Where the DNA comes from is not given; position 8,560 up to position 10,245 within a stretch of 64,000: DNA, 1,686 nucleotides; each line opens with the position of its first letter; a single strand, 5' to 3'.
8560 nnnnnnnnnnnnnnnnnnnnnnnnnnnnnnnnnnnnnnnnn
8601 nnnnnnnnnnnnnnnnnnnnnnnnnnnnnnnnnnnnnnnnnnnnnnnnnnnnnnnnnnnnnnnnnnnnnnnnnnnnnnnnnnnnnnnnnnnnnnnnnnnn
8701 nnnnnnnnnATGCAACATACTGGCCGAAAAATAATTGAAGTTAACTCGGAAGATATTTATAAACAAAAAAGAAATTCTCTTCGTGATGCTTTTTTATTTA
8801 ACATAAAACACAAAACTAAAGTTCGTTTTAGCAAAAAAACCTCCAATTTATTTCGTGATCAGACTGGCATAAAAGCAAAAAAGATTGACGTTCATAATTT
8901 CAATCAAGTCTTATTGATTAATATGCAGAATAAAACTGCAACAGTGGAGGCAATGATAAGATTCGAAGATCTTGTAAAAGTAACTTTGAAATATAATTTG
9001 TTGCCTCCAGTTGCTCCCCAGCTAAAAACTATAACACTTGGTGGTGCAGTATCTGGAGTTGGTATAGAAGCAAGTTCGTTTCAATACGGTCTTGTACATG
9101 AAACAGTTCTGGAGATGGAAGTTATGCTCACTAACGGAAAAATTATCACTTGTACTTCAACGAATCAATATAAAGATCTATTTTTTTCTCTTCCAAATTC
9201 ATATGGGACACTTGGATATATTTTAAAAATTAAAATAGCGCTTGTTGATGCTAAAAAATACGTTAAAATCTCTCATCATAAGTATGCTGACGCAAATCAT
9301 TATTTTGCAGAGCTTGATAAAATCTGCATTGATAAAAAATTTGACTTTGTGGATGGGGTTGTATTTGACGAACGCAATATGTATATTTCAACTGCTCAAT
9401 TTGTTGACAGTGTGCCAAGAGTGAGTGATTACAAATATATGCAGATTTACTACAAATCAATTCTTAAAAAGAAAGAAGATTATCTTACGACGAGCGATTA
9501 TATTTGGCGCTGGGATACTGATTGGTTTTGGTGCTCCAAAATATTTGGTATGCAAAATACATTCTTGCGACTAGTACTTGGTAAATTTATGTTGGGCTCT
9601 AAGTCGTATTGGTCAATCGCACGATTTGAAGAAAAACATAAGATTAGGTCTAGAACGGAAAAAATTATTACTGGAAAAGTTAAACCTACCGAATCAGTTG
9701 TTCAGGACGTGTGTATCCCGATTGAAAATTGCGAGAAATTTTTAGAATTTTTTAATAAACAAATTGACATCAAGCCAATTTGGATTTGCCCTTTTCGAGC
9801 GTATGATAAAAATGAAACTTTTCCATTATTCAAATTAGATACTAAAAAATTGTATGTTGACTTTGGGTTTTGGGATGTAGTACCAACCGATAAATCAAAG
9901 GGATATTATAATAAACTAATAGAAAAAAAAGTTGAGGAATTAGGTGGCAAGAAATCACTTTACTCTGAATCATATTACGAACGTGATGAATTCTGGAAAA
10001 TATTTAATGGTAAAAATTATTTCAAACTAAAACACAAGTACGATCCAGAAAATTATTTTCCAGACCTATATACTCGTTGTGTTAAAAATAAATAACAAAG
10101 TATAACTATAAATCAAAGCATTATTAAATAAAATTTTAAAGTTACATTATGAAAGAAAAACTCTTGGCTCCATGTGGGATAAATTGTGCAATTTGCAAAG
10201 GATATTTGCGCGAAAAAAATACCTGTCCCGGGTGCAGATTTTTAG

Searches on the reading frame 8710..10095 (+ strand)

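Call 3: search_protein_families(library=pfam, proteins=[window:8710-10095:+], max_evalue=0.01)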
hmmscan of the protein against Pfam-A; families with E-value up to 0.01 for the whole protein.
window:8710-10095:+ (461 aa): 1 family
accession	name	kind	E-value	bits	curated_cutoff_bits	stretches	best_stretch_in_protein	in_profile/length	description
PF01565.28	FAD_binding_4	-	2.9e-17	63.1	26.4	1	24-148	13-138/139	FAD binding domain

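Call 4: search_protein_families(library=ncbifam, proteins=[window:8710-10095:+], max_evalue=0.01)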
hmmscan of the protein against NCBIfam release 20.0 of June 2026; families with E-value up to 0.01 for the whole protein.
window:8710-10095:+ (461 aa): 10 families
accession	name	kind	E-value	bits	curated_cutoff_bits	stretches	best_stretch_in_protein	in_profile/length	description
NF053785.1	DcplphribOxDprE1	equivalog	2.1e-14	53.6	500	1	58-193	60-196/449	decaprenylphosphoryl-beta-D-ribose oxidase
TIGR00387.1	glcD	equivalog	4.6e-10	38.9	567.9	1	62-191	49-183/413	glycolate oxidase subunit GlcD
TIGR01677.1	pln_FAD_oxido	subfamily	1.3e-07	30.5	383.1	1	26-194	52-226/560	FAD-dependent oxidoreductase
TIGR01678.1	FAD_lactone_ox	subfamily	1.8e-07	30.4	396.8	1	59-219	61-215/438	sugar 1,4-lactone oxidase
TIGR01676.1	GLDHase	equivalog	3.1e-05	23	458.25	1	43-188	91-238/541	L-galactonolactone dehydrogenase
NF041226.1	BagK_FevA1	equivalog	5.7e-05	21.7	800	1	69-183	96-208/453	bagremycin/ferroverdin biosynthesis FAD-dependent oxygenase BagK/FevA1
NF041227.1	BagG_FevA2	exception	7e-05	21.6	850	1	69-183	100-212/455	bagremycin/ferroverdin biosynthesis FAD-dependent oxygenase BagG/FevA2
NF049975.1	2HglutDHaseYdiJ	equivalog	0.0001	20.2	1350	1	63-153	106-197/1018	D-2-hydroxyglutarate dehydrogenase YdiJ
NF008408.0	PRK11230.1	equivalog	0.00012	20.7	897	1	62-188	107-237/499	glycolate oxidase subunit GlcD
TIGR01679.1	bact_FAD_ox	subfamily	0.00073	18.5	292.25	1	59-205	55-197/419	FAD-linked oxidoreductase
